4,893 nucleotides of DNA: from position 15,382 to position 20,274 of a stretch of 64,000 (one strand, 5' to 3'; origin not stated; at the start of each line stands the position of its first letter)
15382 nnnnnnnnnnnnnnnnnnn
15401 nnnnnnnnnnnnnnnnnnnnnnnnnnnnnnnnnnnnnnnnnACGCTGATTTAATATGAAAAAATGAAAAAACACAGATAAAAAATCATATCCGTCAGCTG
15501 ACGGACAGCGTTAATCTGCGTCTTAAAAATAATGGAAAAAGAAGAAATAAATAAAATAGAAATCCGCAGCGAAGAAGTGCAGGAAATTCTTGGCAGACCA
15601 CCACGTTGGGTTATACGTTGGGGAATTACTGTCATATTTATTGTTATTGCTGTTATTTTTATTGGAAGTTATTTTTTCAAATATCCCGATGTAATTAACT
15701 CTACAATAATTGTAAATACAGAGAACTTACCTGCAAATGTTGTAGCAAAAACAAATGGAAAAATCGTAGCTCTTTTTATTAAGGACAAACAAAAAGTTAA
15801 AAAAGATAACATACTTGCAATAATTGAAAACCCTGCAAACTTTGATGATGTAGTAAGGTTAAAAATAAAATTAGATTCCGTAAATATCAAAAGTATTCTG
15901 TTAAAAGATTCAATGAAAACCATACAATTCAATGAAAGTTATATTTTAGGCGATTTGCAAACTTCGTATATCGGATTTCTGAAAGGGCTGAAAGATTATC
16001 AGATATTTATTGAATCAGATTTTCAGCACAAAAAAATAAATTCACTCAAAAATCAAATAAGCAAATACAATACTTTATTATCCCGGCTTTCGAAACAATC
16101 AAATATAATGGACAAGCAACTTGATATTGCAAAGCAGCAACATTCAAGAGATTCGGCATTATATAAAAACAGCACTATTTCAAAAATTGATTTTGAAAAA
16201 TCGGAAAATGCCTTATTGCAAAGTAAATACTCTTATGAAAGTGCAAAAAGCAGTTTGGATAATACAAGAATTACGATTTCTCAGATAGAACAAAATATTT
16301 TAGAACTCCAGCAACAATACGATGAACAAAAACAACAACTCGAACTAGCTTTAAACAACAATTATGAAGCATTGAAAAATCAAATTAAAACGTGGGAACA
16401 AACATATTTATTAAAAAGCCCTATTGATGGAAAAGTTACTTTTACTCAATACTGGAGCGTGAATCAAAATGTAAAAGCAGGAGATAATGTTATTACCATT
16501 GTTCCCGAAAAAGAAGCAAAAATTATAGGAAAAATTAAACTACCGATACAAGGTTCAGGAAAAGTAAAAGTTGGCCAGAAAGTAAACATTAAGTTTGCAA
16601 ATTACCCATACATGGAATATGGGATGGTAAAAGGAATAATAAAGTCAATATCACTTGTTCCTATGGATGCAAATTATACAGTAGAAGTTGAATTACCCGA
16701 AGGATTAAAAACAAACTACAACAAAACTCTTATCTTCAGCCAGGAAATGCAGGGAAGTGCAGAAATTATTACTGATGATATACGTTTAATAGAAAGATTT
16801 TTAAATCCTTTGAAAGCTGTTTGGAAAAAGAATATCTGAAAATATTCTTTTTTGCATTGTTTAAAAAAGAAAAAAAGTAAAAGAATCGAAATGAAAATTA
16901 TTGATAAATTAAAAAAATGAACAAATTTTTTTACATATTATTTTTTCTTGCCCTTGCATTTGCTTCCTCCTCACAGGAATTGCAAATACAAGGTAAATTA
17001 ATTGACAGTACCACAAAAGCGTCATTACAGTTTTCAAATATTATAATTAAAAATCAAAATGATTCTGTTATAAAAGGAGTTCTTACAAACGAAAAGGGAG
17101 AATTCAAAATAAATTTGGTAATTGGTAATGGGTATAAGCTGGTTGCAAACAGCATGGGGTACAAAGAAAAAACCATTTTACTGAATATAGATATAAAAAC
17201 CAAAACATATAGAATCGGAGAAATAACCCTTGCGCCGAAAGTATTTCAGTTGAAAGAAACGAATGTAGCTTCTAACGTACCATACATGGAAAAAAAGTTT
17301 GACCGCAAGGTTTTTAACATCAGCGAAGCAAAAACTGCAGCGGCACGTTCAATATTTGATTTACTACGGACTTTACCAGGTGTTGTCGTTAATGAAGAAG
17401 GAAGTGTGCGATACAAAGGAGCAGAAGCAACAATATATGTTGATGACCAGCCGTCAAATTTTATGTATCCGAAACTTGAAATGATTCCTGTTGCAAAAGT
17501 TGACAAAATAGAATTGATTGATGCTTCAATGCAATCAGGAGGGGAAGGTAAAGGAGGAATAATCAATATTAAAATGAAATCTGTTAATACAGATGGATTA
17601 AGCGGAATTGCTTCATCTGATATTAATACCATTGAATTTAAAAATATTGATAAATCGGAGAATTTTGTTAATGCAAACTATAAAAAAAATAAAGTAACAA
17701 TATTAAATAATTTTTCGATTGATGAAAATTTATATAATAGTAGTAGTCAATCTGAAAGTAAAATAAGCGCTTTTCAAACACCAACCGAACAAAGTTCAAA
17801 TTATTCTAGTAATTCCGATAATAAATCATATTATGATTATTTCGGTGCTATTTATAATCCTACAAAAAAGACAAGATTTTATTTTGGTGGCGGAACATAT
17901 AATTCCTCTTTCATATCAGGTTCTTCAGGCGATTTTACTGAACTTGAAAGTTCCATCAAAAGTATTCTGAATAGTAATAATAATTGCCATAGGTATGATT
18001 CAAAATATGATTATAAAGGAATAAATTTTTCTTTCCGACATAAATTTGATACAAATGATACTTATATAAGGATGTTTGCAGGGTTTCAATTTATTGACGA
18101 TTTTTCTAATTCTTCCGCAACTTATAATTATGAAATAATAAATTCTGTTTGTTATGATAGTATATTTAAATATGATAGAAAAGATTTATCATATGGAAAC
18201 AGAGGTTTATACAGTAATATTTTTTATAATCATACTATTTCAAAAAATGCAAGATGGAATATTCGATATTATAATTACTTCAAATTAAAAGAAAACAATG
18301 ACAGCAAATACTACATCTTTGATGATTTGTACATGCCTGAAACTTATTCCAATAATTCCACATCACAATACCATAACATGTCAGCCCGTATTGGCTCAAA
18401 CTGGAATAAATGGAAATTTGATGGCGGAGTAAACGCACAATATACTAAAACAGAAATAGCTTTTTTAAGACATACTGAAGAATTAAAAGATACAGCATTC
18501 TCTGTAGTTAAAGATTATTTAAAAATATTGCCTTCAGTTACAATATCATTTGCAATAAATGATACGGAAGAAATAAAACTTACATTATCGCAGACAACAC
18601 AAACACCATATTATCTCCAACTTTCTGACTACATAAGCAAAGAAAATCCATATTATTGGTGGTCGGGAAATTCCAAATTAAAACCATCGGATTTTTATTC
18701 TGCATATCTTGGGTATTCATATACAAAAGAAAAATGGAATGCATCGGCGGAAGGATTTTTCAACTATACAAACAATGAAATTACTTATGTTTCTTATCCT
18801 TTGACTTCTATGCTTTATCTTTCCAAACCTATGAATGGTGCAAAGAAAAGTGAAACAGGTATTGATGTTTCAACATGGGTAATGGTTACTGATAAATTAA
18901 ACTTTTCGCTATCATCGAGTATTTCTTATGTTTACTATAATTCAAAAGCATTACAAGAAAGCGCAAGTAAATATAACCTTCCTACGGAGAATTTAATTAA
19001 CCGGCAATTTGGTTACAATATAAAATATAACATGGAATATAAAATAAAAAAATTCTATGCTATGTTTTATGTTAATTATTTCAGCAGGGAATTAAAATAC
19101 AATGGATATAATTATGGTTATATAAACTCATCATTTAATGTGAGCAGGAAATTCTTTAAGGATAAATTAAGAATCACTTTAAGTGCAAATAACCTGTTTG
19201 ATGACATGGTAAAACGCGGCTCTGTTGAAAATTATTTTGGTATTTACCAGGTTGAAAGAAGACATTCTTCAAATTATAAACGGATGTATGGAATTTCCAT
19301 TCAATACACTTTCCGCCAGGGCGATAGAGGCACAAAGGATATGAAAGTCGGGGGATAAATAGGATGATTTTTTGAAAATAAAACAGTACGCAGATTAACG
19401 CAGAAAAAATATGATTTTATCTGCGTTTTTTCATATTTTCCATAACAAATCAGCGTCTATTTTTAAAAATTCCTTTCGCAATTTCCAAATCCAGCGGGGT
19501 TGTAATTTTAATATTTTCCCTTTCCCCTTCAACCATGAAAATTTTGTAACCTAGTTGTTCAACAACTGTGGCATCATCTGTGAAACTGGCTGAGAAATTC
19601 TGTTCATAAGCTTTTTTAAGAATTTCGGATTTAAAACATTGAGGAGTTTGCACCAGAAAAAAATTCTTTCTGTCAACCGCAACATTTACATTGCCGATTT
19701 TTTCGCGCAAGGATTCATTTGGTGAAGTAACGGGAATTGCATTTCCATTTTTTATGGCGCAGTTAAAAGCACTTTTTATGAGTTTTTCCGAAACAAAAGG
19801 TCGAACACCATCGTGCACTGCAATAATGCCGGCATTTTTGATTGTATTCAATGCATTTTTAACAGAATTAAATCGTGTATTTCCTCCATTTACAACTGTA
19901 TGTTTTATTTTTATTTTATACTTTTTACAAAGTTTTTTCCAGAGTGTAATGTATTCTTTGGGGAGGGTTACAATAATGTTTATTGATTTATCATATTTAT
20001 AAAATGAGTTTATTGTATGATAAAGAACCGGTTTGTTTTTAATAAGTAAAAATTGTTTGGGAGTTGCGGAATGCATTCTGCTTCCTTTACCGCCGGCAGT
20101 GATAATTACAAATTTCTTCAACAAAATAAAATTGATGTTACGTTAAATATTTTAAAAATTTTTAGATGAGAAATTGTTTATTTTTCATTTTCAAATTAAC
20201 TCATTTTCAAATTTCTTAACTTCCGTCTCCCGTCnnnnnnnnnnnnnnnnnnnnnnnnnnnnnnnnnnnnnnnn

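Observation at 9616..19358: Compact RiPP-like operon: GG-leader peptide, ATP-grasp ligase, SPASM-only protein and C39 ABC/HlyD/OM-barrel export, product unknown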

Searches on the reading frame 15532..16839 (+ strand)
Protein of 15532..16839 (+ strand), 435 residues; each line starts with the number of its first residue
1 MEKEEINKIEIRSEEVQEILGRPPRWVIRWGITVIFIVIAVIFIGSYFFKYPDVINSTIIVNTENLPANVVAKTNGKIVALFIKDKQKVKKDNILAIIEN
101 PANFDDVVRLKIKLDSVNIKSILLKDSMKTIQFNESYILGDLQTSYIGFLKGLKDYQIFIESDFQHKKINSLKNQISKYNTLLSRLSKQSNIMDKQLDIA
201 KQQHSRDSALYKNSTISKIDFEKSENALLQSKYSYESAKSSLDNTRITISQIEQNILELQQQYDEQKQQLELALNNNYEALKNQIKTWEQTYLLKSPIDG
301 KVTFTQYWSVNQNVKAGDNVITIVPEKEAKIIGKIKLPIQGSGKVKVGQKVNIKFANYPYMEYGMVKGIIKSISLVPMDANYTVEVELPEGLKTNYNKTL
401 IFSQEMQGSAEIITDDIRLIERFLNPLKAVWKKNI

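Call 3: search_protein_families(library=ncbifam, proteins=[window:15532-16839:+], max_evalue=0.01)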
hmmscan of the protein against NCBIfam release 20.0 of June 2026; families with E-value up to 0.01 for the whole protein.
window:15532-16839:+ (435 aa): 7 families
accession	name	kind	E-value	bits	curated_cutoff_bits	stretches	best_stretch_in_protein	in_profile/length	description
TIGR01843.1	type_I_hlyD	subfamily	1.8e-35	122.8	208.65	1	28-428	4-412/422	HlyD family type I secretion periplasmic adaptor subunit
TIGR00998.1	8a0101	subfamily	2.3e-15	56.4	390.8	1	32-370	8-282/334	EmrA/EmrK family multidrug efflux transporter periplasmic adaptor subunit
TIGR01730.1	RND_mfp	subfamily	1.1e-13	50.9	94.9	2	260-387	101-224/322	efflux RND transporter periplasmic adaptor subunit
TIGR03794.1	NHLM_micro_HlyD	equivalog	3.8e-11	42.6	156.2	2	165-378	131-341/421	NHLP bacteriocin system secretion protein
TIGR00999.1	8a0102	subfamily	8.5e-09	34.9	319.3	2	183-246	22-85/271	CzcB/NccB family metal efflux transporter periplasmic adaptor subunit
TIGR02971.1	heterocyst_DevB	subfamily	2.8e-08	33.5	129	1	80-309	29-222/327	ABC exporter membrane fusion protein, DevB family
TIGR02168.1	SMC_prok_B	equivalog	2.5e-05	22.2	567.35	1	167-290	826-945/1181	chromosome segregation protein SMC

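Call 4: search_protein_families(library=pfam, proteins=[window:15532-16839:+], max_evalue=0.01)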
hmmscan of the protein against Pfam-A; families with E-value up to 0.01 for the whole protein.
window:15532-16839:+ (435 aa): 4 families
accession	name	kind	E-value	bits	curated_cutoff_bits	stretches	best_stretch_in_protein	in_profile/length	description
PF13437.12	HlyD_3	-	8.1e-11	43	22.2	1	294-387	2-90/106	HlyD family secretion protein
PF13533.13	Biotin_lipoyl_2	-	3.2e-05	24.1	29.8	1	70-99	3-32/32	Biotin-lipoyl like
PF00457.24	Glyco_hydro_11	-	0.0021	18.2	27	1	253-320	76-140/178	Glycosyl hydrolases family 11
PF10778.14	DehI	-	0.008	16.6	28.9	0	124-245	24-142/148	Halocarboxylic acid dehydrogenase DehI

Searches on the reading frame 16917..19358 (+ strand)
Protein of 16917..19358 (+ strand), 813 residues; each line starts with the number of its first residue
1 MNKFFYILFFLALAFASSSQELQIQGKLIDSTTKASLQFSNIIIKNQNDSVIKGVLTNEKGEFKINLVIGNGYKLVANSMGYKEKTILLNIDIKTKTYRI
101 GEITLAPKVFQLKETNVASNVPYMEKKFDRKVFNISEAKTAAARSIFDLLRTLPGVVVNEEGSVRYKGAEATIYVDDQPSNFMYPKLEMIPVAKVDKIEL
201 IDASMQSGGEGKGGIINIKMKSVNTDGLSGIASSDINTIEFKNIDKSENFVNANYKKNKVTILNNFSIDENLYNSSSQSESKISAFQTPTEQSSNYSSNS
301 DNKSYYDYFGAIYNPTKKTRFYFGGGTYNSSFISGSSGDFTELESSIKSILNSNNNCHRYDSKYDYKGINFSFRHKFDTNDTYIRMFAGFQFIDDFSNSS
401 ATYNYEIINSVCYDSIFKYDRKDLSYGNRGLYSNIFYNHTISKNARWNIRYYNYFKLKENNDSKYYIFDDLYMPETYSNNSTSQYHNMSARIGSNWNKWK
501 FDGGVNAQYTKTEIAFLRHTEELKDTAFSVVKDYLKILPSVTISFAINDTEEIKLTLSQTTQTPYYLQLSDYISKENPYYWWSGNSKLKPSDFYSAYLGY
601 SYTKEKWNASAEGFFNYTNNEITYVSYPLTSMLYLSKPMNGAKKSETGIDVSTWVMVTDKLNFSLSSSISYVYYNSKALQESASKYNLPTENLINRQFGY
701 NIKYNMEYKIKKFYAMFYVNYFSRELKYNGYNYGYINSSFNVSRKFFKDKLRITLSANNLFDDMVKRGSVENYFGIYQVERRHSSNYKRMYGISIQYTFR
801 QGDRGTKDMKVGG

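Call 3: search_protein_families(library=ncbifam, proteins=[window:16917-19358:+], max_evalue=0.01)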
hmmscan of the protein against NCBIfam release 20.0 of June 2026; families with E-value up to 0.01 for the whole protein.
window:16917-19358:+ (813 aa): 0 families

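Call 4: search_protein_families(library=pfam, proteins=[window:16917-19358:+], max_evalue=0.01)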
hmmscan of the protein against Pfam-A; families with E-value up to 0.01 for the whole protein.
window:16917-19358:+ (813 aa): 5 families
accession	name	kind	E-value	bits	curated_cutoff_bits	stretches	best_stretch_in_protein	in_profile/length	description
PF14905.12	OMP_b-brl_3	-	3.7e-33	115.6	27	1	375-797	1-408/408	Outer membrane protein beta-barrel family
PF13715.12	CarbopepD_reg_2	-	2.6e-09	37.4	32.2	1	24-117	1-88/88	CarboxypepD_reg-like domain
PF13620.12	CarboxypepD_reg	-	1.6e-07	32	32.3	1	23-91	1-69/82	Carboxypeptidase regulatory-like domain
PF00593.30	TonB_dep_Rec_b-barrel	-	6.8e-06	26.6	27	1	311-760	7-436/436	TonB dependent receptor-like, beta-barrel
PF07715.20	Plug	-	3.9e-05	24.6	23.9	1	134-214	13-106/107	TonB-dependent Receptor Plug Domain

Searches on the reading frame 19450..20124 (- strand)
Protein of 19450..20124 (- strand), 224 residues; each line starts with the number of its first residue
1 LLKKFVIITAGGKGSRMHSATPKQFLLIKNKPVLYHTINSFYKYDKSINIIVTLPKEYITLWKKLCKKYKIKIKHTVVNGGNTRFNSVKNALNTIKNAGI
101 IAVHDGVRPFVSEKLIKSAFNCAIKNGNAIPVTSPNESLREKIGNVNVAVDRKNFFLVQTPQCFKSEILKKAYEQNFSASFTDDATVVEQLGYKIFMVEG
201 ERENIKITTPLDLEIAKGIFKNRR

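Call 59: search_protein_families(library=ncbifam, proteins=[window:19450-20124:-], max_evalue=0.00001)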
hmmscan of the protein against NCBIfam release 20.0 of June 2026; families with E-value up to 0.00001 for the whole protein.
window:19450-20124:- (224 aa): 13 families
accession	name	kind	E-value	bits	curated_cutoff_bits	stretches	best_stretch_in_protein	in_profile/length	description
NF001186.0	PRK00155.2-3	equivalog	1.2e-89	299.6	253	1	3-221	4-223/224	2-C-methyl-D-erythritol 4-phosphate cytidylyltransferase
TIGR00453.1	ispD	equivalog_domain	1.9e-59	200.8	181.3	1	6-218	2-217/219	2-C-methyl-D-erythritol 4-phosphate cytidylyltransferase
NF009924.0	PRK13385.1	subfamily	2e-47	161.8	342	1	6-221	5-224/230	2-C-methyl-D-erythritol 4-phosphate cytidylyltransferase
NF006899.0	PRK09382.1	equivalog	1.3e-45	156.2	417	1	5-220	8-220/387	bifunctional 2-C-methyl-D-erythritol 4-phosphate cytidylyltransferase/2-C-methyl-D-erythritol 2,4-cyclodiphosphate synthase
NF001183.0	PRK00155.1-3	subfamily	3.9e-43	147.4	166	1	5-223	3-234/237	D-ribitol-5-phosphate cytidylyltransferase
TIGR03310.1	matur_MocA_YgfJ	equivalog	2e-09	37.7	186.45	1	6-133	2-125/188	molybdenum cofactor cytidylyltransferase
NF010939.0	PRK14359.1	equivalog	3.7e-08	32.4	592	1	5-70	4-67/430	bifunctional UDP-N-acetylglucosamine diphosphorylase/glucosamine-1-phosphate N-acetyltransferase GlmU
TIGR01173.1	glmU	equivalog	1.1e-07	31.1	366.85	1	6-123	3-117/452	bifunctional UDP-N-acetylglucosamine diphosphorylase/glucosamine-1-phosphate N-acetyltransferase GlmU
NF010933.0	PRK14353.1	equivalog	3.4e-07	29.2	505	1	5-133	7-133/453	bifunctional UDP-N-acetylglucosamine diphosphorylase/glucosamine-1-phosphate N-acetyltransferase GlmU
NF003952.0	PRK05450.1-5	subfamily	6.5e-07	28.7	193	0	7-147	6-141/250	3-deoxy-manno-octulosonate cytidylyltransferase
NF010934.1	PRK14354.1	equivalog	2.1e-06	26.5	450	1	6-133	2-125/447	bifunctional UDP-N-acetylglucosamine diphosphorylase/glucosamine-1-phosphate N-acetyltransferase GlmU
NF010932.0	PRK14352.1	equivalog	6.6e-06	25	611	1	5-133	8-136/488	bifunctional UDP-N-acetylglucosamine diphosphorylase/glucosamine-1-phosphate N-acetyltransferase GlmU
TIGR03992.1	Arch_glmU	subfamily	7.1e-06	25.1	292.1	1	6-106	3-107/393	bifunctional sugar-1-phosphate nucleotidylyltransferase/acetyltransferase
